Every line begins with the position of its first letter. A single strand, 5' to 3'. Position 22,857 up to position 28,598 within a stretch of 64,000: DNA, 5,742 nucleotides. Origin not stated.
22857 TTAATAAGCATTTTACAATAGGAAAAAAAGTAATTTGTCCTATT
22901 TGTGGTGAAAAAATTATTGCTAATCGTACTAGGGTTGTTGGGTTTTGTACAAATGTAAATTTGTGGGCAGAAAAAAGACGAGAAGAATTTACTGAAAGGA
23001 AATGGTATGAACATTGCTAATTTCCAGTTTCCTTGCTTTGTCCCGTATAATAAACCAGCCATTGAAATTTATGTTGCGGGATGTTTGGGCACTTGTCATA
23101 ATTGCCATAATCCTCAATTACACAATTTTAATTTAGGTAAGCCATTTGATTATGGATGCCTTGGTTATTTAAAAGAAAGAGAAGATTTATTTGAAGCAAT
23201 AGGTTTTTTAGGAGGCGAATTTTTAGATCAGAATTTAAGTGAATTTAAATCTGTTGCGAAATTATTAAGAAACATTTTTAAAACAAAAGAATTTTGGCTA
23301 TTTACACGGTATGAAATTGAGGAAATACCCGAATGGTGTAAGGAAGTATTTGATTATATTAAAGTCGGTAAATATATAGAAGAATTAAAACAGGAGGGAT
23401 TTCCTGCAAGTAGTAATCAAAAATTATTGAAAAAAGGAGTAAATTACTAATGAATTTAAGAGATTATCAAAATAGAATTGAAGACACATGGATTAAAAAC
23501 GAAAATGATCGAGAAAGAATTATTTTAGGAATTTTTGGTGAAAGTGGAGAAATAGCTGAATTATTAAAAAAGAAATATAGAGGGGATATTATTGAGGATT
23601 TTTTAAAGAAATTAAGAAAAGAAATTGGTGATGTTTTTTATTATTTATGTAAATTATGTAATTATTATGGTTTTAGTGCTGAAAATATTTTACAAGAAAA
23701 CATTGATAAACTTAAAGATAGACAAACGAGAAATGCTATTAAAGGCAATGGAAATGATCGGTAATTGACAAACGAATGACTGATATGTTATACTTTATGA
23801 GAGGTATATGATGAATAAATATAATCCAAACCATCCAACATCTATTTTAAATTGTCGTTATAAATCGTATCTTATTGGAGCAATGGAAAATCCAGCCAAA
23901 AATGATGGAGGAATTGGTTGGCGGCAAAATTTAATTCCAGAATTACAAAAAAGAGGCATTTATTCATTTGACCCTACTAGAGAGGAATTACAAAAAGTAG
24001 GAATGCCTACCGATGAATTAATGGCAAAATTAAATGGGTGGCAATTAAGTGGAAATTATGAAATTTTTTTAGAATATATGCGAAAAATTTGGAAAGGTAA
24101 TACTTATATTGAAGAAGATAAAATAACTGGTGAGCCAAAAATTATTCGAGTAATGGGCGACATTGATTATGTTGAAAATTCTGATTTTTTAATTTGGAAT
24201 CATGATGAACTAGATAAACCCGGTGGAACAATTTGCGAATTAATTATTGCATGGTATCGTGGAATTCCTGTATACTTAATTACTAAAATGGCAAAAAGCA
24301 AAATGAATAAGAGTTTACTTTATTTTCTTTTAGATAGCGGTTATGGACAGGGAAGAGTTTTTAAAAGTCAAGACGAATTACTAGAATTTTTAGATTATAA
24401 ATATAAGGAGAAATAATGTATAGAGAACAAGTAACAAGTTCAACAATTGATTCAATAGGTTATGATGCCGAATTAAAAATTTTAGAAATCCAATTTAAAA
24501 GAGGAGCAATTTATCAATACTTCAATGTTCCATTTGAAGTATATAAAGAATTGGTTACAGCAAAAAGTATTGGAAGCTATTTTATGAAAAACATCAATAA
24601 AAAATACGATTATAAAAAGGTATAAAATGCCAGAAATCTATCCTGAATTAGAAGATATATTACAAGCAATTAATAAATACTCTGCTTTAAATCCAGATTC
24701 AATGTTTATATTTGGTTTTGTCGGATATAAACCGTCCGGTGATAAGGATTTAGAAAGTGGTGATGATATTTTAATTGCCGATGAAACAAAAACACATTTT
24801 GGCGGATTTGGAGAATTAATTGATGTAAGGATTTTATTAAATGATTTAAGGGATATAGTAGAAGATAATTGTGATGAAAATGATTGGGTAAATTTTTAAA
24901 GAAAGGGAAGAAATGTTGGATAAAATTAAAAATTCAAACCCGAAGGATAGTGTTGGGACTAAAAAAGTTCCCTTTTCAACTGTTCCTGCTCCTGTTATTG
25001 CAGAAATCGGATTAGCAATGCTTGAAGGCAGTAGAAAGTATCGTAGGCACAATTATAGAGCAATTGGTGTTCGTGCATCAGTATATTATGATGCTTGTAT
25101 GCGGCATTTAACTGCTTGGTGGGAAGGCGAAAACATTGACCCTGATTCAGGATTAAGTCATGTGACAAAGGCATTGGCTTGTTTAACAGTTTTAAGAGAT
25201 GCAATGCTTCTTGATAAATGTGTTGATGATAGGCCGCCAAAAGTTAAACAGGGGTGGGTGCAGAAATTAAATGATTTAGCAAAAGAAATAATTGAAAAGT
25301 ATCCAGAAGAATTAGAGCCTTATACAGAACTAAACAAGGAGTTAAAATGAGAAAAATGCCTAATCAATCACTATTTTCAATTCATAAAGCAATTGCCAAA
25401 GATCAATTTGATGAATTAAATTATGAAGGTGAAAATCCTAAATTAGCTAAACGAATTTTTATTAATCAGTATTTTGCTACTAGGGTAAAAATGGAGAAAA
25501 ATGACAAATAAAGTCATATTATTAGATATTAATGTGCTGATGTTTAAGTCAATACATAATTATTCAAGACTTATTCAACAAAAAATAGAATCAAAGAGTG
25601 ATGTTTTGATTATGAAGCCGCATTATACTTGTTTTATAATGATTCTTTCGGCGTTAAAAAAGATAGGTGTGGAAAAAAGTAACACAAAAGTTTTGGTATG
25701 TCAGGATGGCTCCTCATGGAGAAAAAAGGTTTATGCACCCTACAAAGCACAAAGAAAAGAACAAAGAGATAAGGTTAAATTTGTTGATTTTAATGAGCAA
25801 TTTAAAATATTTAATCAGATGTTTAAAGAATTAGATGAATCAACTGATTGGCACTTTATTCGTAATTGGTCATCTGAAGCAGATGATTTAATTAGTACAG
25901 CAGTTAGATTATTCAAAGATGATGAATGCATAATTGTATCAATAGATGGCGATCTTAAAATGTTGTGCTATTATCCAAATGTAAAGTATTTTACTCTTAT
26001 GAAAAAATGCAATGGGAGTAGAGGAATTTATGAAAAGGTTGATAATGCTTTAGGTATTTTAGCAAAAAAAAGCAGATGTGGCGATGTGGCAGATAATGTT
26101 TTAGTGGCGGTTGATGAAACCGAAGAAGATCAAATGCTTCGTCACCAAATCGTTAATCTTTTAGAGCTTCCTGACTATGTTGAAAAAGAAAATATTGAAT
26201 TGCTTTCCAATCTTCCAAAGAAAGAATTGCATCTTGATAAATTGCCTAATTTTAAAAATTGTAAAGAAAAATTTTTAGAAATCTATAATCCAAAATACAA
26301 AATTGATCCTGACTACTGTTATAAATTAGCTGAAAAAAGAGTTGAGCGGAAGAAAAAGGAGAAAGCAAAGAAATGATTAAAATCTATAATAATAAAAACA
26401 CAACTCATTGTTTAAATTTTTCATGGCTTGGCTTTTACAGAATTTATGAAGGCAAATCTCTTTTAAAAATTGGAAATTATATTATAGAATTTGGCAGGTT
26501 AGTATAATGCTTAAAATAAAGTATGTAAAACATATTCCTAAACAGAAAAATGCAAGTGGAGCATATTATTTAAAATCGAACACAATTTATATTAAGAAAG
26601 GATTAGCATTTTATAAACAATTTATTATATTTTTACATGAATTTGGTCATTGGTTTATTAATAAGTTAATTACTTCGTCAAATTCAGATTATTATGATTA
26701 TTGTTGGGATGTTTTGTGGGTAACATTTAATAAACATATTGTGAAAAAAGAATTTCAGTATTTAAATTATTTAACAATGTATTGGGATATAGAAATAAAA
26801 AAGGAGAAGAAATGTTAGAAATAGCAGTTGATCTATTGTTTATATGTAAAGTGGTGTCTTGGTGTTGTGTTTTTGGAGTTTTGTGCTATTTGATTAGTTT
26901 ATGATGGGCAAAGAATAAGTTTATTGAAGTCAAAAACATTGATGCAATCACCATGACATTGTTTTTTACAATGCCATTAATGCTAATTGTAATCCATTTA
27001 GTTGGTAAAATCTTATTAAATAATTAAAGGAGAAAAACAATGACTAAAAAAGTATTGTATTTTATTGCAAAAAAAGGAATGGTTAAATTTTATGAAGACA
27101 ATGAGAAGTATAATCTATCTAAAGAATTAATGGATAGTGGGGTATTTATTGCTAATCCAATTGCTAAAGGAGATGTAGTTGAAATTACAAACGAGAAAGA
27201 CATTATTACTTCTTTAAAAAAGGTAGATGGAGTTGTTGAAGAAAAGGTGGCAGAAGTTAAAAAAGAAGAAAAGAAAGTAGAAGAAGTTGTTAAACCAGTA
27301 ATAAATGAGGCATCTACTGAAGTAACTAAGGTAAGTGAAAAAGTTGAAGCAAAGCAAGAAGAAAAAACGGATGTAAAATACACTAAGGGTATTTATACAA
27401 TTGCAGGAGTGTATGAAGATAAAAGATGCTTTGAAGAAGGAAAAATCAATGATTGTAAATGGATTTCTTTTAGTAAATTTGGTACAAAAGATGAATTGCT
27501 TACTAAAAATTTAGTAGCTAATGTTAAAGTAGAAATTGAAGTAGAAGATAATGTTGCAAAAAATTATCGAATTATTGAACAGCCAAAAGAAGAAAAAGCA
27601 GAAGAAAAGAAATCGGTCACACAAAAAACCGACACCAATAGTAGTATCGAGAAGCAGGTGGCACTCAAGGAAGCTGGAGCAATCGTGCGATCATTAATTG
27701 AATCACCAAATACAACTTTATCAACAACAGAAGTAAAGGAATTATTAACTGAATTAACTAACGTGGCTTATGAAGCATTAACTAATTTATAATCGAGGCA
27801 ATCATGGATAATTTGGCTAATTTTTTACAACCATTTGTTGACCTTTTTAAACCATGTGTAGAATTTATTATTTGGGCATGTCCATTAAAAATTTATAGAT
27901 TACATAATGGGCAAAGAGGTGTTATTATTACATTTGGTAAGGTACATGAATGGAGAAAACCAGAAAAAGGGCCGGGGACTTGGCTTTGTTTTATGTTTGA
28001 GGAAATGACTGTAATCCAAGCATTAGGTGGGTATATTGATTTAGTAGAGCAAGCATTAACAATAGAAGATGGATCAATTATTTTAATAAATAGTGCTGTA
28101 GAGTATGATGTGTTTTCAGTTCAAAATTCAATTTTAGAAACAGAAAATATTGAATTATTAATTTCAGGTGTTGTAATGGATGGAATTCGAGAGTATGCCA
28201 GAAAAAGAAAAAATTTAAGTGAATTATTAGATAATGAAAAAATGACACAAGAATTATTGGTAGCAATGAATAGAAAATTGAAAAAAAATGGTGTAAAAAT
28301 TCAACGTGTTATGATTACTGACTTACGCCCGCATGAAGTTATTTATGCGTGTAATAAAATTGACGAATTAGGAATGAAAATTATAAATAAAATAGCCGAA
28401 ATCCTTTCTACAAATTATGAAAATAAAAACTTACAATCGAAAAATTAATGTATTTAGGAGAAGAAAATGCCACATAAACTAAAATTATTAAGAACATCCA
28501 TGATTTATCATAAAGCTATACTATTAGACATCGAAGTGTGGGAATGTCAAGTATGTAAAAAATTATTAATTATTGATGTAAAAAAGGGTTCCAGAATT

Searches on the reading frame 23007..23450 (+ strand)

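Call 97: search_protein_families(library=pfam, proteins=[window:23007-23450:+], max_evalue=0.001)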
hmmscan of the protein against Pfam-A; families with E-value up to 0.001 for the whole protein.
window:23007-23450:+ (147 aa): 1 family
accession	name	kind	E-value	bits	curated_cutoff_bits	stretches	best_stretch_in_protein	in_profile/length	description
PF13353.11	Fer4_12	-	1.9e-15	57.8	22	1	21-140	10-136/137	4Fe-4S single cluster domain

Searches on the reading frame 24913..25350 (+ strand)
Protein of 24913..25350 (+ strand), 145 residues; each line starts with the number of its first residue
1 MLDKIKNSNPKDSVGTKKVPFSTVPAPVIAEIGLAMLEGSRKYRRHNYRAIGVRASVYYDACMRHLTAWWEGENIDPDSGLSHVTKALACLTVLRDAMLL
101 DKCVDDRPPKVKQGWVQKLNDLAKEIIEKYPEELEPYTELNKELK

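Call 97: search_protein_families(library=pfam, proteins=[window:24913-25350:+], max_evalue=0.001)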
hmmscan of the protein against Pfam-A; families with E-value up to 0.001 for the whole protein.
window:24913-25350:+ (145 aa): 1 family
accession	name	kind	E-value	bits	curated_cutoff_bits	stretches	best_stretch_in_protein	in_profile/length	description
PF18909.5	dGTP_diPhyd_N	-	7.4e-26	90.5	27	1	8-107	1-99/99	dATP/dGTP diphosphohydrolase, N-terminal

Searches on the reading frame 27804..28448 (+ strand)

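Call 32: search_protein_families(library=pfam, proteins=[window:27804-28448:+], max_evalue=0.001)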
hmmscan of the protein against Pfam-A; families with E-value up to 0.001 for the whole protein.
window:27804-28448:+ (214 aa): 1 family
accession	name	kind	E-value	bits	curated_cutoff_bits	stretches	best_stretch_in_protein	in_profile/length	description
PF01145.31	Band_7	-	2.7e-13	50.8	23.6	1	33-180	3-151/176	SPFH domain / Band 7 family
